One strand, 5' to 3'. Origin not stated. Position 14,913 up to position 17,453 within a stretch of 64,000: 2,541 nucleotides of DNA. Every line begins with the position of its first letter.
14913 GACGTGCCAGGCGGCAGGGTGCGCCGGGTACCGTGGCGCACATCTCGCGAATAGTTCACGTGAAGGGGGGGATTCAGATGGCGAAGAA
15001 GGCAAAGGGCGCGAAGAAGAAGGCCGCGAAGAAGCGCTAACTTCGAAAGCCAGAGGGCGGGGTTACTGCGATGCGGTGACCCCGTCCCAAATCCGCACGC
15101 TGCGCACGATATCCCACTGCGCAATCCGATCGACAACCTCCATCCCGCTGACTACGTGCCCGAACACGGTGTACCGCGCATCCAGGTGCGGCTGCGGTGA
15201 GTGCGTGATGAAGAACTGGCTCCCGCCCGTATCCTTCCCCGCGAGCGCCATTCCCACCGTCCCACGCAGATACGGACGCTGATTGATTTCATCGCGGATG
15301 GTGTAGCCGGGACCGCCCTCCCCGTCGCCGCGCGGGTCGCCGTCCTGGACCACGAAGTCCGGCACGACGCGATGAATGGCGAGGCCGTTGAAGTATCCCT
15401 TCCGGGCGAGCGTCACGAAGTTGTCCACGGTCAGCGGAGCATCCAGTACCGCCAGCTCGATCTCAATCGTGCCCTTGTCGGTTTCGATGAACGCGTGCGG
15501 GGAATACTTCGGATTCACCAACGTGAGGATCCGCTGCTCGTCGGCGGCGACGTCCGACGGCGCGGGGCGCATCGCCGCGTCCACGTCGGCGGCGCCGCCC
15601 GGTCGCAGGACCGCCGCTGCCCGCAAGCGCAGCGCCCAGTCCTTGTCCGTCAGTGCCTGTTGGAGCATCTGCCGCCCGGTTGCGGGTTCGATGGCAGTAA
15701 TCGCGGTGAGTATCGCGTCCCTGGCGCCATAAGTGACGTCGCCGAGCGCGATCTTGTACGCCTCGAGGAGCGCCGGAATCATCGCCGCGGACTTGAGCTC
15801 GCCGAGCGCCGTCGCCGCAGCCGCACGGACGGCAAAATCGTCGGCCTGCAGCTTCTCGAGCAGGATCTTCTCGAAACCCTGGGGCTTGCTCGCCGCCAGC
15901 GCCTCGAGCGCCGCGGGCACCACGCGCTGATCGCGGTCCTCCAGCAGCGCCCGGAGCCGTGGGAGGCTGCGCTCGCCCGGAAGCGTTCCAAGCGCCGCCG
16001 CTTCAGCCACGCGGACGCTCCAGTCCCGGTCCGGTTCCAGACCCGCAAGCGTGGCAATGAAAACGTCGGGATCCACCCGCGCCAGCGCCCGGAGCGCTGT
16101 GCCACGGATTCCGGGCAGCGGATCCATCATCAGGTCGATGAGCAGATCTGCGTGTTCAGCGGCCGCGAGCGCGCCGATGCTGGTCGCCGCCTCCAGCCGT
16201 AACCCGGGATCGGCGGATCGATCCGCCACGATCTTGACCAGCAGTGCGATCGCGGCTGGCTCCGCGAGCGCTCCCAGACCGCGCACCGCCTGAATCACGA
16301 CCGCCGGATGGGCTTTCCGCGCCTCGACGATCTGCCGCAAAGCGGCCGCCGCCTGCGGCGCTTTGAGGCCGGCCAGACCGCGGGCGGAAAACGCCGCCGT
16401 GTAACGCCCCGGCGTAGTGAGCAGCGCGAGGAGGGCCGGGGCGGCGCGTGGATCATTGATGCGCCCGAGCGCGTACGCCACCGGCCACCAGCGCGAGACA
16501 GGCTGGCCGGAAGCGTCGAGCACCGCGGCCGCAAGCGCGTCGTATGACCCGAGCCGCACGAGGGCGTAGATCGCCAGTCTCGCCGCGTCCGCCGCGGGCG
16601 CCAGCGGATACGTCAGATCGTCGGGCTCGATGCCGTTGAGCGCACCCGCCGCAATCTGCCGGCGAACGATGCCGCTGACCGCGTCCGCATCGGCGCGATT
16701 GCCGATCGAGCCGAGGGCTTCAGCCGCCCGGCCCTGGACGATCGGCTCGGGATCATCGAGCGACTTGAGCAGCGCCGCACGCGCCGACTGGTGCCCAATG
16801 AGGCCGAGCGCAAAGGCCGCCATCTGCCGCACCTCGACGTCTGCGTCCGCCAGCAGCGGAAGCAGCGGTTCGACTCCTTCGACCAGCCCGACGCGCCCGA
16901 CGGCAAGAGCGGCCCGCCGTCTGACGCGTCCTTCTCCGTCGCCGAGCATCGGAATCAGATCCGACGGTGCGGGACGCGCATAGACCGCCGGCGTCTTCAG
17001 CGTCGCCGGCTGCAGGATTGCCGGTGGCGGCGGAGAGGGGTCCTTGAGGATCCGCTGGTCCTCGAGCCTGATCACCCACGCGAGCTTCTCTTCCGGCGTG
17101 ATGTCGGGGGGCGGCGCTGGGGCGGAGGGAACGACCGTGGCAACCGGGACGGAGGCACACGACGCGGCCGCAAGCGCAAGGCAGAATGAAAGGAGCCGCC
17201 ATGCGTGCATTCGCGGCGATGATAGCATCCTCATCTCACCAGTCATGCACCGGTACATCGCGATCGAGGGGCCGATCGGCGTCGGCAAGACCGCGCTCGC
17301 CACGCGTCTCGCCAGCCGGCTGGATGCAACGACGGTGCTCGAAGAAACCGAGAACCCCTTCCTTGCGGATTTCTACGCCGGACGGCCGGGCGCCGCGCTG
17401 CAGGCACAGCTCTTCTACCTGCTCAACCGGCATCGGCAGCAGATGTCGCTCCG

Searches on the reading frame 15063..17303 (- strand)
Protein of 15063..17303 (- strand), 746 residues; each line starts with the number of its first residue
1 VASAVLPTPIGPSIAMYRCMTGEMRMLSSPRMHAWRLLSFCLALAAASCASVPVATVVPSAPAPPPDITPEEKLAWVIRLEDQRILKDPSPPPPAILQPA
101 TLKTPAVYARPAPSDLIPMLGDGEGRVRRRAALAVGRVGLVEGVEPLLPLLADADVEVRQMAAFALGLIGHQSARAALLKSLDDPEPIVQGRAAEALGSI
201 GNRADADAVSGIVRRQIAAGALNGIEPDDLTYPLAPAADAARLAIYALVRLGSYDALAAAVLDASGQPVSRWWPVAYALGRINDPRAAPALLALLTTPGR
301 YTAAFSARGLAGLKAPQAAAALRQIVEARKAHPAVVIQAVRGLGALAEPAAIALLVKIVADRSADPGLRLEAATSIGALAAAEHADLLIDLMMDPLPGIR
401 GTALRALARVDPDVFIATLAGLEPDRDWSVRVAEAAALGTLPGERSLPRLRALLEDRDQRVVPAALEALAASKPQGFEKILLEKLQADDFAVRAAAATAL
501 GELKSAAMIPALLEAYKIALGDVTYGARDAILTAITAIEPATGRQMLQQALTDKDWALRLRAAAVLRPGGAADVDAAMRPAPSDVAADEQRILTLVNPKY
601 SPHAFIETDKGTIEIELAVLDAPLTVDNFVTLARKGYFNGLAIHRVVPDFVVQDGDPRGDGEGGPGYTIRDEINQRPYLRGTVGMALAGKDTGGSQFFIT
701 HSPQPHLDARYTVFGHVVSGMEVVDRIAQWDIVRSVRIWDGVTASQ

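Call 57: search_protein_families(library=pfam, proteins=[window:15063-17303:-], max_evalue=0.00001)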
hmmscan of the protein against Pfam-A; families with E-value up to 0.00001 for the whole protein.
window:15063-17303:- (746 aa): 4 families
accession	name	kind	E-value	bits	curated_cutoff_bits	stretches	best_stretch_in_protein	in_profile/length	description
PF13646.12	HEAT_2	-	4.1e-46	155.6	27.7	4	144-213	1-71/88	HEAT repeats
PF00160.26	Pro_isomerase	-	2.9e-40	138.5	21.7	1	606-732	4-142/159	Cyclophilin type peptidyl-prolyl cis-trans isomerase/CLD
PF02985.28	HEAT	-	5.3e-16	57.6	23.5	0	145-169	3-27/31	HEAT repeat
PF03130.22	HEAT_PBS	-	2.2e-13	49.7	20.9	0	276-296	6-26/27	PBS lyase HEAT-like repeat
